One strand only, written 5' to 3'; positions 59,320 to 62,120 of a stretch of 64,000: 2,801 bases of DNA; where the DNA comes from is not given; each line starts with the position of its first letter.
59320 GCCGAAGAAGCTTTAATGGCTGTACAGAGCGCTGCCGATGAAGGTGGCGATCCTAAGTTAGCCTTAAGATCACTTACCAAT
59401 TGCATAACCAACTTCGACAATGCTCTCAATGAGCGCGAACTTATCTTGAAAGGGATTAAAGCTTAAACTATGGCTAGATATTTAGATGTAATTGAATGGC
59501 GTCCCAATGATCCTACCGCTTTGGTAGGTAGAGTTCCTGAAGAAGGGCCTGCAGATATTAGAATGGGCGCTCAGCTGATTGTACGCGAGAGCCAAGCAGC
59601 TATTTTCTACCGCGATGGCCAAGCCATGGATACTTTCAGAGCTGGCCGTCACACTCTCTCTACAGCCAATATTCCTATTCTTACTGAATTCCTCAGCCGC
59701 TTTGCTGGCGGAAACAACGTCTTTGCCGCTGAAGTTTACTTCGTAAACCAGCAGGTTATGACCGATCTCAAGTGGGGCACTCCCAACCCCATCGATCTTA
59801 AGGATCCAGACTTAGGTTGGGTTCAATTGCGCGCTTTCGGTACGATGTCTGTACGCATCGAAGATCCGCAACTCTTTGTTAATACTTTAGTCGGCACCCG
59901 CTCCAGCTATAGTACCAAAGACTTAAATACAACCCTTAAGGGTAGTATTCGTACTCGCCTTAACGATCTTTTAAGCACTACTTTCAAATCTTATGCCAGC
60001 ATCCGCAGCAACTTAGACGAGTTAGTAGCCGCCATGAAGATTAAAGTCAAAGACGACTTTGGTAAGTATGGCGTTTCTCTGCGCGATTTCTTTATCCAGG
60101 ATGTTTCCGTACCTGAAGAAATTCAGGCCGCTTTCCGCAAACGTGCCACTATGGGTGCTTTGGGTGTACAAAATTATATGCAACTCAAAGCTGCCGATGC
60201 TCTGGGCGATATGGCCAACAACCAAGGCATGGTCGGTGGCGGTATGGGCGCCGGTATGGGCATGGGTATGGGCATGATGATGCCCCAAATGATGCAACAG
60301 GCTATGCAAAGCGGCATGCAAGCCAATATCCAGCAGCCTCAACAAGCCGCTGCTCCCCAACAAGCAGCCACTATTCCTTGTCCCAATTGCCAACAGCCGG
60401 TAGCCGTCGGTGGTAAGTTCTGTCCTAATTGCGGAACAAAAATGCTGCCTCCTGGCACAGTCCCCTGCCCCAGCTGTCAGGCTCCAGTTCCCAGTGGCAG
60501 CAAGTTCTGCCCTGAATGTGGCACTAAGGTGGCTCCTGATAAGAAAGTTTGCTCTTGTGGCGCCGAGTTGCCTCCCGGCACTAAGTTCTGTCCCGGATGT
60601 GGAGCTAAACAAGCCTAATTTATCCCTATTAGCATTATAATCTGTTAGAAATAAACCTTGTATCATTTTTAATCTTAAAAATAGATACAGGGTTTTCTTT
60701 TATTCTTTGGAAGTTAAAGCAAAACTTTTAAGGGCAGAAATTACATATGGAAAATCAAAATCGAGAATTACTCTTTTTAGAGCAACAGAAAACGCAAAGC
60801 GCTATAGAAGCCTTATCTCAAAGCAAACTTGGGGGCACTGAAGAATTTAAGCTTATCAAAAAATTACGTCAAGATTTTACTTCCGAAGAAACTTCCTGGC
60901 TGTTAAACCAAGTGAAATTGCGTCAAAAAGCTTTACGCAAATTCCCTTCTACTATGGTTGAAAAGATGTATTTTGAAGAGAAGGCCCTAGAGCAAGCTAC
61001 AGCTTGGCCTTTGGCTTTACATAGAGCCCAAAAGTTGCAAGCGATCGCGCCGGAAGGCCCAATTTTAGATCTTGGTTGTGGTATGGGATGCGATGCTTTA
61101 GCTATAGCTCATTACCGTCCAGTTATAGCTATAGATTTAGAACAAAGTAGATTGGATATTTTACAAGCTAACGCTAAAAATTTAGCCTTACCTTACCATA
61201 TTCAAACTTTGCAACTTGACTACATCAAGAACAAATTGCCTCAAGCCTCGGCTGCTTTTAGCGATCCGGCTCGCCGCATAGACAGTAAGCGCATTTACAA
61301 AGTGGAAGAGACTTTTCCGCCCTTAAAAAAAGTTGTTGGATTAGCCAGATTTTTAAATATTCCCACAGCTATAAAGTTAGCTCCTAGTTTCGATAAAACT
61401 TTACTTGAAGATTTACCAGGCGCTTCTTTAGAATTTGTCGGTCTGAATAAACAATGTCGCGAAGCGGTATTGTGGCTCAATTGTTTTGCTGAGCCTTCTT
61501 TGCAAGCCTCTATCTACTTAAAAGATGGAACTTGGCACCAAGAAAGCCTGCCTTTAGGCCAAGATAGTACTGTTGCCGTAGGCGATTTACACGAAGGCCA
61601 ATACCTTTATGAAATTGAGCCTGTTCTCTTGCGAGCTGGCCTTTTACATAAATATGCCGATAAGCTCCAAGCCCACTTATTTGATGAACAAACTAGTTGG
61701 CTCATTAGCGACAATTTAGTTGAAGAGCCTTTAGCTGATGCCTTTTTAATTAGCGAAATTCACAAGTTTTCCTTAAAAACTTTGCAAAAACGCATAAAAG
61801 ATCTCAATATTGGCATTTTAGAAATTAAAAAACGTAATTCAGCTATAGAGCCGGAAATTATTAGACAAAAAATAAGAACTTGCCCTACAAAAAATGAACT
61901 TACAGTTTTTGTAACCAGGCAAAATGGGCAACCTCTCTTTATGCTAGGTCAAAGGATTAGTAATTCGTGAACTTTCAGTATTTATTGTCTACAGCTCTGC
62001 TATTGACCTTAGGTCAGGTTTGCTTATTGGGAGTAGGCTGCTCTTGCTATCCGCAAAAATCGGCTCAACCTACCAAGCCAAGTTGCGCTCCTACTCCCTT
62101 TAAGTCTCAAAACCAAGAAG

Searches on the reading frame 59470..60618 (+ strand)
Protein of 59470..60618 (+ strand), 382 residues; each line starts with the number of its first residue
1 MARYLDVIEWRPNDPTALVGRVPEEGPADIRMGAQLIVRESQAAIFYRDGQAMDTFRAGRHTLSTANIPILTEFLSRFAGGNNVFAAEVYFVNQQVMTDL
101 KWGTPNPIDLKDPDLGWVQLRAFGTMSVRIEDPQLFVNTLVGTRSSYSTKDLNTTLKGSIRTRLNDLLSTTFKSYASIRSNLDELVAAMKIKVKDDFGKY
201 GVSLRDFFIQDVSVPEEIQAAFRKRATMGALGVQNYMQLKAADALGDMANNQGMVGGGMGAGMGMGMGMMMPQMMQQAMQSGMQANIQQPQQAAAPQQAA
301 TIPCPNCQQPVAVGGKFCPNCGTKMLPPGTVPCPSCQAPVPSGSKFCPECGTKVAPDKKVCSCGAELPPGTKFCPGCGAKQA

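Call 37: search_protein_families(library=pfam, proteins=[window:59470-60618:+], max_evalue=0.001)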
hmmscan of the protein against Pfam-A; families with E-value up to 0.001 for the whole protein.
window:59470-60618:+ (382 aa): 8 families
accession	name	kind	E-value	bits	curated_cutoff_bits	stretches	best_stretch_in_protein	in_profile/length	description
PF13421.11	Band_7_1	-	6.3e-60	202.8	24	1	29-229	10-210/211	SPFH domain-Band 7 family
PF12773.13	DZR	-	6.3e-23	81.1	27.3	3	304-351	1-45/45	Double zinc ribbon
PF13240.11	Zn_Ribbon_1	-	1.9e-16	59.7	25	3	333-354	2-23/23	zinc-ribbon domain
PF01145.31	Band_7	-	2.1e-12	47.9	23.6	1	37-229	2-162/176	SPFH domain / Band 7 family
PF13248.11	Zn_ribbon_3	-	6.9e-12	44.8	27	2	301-325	2-26/26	zinc-ribbon domain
PF17032.10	Zn_ribbon_15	-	6e-08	33.8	28.9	0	332-351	54-73/73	zinc-ribbon family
PF18912.6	DZR_2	-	2.4e-05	24.5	27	1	304-350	10-55/56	Double zinc ribbon domain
PF10571.15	UPF0547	-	0.00036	21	29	0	345-364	1-21/26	Uncharacterised protein family UPF0547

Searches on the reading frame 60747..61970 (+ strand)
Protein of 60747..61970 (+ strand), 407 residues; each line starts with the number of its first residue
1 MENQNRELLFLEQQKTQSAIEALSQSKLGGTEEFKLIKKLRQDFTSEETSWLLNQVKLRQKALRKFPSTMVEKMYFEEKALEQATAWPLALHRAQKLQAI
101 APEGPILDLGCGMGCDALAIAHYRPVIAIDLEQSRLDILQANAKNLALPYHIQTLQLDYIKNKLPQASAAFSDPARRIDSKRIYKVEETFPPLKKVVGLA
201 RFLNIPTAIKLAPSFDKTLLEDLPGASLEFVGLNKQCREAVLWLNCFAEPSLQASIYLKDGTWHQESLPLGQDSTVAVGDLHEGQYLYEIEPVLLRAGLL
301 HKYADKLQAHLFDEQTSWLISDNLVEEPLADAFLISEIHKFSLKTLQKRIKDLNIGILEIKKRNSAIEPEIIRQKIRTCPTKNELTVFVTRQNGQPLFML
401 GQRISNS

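Call 37: search_protein_families(library=pfam, proteins=[window:60747-61970:+], max_evalue=0.001)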
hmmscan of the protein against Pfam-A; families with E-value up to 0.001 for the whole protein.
window:60747-61970:+ (407 aa): 2 families
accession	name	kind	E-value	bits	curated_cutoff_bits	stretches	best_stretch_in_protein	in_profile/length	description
PF18096.6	Thump_like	-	2.2e-13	50.3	26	1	332-401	3-76/78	THUMP domain-like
PF13649.12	Methyltransf_25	-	5.7e-06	27.4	27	1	106-170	1-64/97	Methyltransferase domain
